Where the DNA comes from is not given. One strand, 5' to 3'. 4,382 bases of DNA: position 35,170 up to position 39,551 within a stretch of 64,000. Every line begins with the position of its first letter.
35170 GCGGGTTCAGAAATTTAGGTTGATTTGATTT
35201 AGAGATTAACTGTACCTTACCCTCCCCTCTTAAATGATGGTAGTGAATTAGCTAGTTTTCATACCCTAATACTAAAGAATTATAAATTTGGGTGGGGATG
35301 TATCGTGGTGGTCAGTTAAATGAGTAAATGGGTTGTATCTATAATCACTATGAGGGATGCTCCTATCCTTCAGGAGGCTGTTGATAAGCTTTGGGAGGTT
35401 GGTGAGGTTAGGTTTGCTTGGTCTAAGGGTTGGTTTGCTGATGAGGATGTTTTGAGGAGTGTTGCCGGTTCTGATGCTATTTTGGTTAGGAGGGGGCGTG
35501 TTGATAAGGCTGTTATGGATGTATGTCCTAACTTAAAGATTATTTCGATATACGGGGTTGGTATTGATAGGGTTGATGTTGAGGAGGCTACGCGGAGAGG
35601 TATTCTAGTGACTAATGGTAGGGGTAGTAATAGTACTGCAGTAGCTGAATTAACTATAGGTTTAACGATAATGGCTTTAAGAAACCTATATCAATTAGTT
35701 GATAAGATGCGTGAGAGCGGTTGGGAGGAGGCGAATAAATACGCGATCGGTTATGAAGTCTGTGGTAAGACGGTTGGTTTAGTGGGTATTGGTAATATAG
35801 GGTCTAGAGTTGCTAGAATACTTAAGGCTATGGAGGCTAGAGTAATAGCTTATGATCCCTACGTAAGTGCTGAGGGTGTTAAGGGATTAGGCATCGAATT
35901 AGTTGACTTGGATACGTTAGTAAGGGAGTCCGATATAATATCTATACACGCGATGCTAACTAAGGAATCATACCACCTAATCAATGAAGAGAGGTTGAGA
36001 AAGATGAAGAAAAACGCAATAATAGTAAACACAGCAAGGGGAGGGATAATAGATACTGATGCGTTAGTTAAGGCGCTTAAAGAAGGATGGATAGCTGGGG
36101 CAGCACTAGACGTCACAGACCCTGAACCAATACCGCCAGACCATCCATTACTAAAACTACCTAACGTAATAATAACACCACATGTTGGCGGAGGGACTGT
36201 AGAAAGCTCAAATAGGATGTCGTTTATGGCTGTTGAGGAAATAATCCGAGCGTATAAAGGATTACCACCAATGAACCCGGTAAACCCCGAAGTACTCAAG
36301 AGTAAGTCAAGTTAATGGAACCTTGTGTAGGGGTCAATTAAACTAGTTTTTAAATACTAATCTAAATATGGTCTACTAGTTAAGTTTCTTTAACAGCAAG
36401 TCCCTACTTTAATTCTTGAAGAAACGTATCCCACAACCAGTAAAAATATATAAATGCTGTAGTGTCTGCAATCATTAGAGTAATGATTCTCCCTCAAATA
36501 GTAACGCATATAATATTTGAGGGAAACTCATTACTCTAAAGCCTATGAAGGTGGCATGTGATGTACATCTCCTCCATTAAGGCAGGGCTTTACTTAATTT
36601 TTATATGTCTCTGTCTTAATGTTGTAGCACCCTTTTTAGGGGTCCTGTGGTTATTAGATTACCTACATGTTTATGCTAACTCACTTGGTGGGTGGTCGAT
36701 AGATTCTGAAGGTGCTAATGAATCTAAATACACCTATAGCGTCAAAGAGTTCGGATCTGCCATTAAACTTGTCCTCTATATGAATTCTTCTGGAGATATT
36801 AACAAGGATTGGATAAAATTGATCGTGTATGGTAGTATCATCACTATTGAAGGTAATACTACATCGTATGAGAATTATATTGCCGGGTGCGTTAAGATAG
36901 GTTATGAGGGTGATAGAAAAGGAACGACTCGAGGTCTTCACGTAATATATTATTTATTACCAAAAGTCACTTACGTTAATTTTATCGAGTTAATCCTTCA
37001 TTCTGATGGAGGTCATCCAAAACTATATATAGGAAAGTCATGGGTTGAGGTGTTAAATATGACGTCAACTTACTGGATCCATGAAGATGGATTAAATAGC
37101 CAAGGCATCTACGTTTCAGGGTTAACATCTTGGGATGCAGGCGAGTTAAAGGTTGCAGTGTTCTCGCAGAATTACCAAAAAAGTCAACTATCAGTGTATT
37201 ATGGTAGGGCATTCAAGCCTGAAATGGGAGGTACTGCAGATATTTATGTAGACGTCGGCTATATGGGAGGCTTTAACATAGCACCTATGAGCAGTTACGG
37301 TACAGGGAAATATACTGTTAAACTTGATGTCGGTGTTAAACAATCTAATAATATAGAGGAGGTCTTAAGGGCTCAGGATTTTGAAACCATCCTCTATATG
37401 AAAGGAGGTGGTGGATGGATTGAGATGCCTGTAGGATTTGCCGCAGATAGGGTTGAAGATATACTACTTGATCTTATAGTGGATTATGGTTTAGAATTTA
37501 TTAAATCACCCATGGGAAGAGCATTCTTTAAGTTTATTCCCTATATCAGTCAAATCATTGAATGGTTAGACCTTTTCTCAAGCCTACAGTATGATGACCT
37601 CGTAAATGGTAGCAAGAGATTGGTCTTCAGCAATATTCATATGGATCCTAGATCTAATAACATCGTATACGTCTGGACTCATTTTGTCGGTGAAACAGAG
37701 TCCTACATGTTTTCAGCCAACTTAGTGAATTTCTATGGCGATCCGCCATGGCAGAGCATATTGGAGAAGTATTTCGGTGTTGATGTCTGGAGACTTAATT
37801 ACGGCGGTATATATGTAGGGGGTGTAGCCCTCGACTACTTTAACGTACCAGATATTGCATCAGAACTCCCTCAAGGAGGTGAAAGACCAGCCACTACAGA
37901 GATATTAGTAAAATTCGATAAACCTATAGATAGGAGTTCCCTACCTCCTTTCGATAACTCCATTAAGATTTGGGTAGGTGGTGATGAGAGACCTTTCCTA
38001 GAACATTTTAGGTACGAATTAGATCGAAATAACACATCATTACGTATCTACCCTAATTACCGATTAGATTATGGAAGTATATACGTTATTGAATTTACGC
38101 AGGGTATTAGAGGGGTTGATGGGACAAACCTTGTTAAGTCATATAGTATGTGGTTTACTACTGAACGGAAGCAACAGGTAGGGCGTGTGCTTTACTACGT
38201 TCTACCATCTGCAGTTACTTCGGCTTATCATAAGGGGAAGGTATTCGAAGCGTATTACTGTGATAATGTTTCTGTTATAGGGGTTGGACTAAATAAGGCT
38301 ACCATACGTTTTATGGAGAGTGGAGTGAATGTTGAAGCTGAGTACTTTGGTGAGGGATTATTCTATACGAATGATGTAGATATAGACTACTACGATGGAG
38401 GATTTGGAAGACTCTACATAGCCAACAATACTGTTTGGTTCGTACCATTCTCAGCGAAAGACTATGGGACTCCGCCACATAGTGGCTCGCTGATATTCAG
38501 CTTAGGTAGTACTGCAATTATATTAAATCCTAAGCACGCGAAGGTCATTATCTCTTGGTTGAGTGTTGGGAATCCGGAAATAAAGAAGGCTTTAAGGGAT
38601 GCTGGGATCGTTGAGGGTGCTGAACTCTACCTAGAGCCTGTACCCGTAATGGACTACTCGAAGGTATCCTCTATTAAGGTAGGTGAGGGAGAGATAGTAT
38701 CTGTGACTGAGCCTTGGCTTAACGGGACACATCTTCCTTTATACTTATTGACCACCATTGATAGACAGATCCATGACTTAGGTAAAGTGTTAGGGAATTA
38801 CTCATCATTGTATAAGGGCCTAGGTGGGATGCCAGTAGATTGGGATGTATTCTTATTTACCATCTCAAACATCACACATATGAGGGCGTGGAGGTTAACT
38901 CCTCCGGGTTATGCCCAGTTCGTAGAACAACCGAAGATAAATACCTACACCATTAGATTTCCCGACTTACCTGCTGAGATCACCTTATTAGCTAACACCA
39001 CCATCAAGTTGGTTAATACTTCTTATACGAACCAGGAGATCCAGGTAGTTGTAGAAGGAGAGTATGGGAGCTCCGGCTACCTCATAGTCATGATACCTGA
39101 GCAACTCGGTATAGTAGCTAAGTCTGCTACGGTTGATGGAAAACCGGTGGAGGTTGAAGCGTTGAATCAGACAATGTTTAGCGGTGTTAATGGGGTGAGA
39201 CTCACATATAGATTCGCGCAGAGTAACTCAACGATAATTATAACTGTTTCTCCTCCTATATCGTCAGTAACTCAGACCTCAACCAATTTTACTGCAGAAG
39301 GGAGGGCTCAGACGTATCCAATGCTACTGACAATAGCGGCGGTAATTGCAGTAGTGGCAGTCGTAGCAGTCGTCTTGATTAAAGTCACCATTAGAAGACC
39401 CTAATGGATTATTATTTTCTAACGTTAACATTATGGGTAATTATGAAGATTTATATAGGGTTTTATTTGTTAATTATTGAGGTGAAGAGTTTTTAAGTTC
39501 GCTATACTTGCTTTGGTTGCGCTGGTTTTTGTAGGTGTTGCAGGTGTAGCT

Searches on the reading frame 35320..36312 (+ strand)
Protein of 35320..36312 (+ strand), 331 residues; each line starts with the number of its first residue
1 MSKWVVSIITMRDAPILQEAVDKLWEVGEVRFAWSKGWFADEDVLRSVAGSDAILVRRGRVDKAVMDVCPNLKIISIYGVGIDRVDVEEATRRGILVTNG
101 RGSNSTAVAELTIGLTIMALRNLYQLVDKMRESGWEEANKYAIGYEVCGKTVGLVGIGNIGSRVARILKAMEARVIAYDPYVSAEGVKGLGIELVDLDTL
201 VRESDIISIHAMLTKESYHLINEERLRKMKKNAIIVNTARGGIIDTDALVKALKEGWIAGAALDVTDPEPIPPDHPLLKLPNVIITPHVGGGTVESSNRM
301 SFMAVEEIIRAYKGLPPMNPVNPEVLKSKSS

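Call 29: search_protein_families(library=pfam, proteins=[window:35320-36312:+], max_evalue=0.001)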
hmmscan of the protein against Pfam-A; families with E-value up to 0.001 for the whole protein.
window:35320-36312:+ (331 aa): 4 families
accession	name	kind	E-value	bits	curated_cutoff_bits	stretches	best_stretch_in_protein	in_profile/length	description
PF02826.25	2-Hacid_dh_C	-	8.9e-66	221.1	25.1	1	114-290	2-178/178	D-isomer specific 2-hydroxyacid dehydrogenase, NAD binding domain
PF00389.36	2-Hacid_dh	-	3.1e-26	92.1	24.6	1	26-322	17-134/134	D-isomer specific 2-hydroxyacid dehydrogenase, catalytic domain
PF00670.27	AdoHcyase_NAD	-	3.8e-07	30.8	27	1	146-240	20-111/162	S-adenosyl-L-homocysteine hydrolase, NAD binding domain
PF03720.21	UDPG_MGDP_dh_C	-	5.5e-05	23.9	30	1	163-238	21-97/103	UDP-glucose/GDP-mannose dehydrogenase family, UDP binding domain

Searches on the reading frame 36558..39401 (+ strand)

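Call 29: search_protein_families(library=pfam, proteins=[window:36558-39401:+], max_evalue=0.001)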
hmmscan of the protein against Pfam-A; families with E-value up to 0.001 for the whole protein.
window:36558-39401:+ (948 aa): 1 family
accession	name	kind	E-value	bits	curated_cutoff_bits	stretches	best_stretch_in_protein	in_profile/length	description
PF13205.12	Big_5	-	8.4e-07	30.1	23.6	1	431-535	5-105/105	Bacterial Ig-like domain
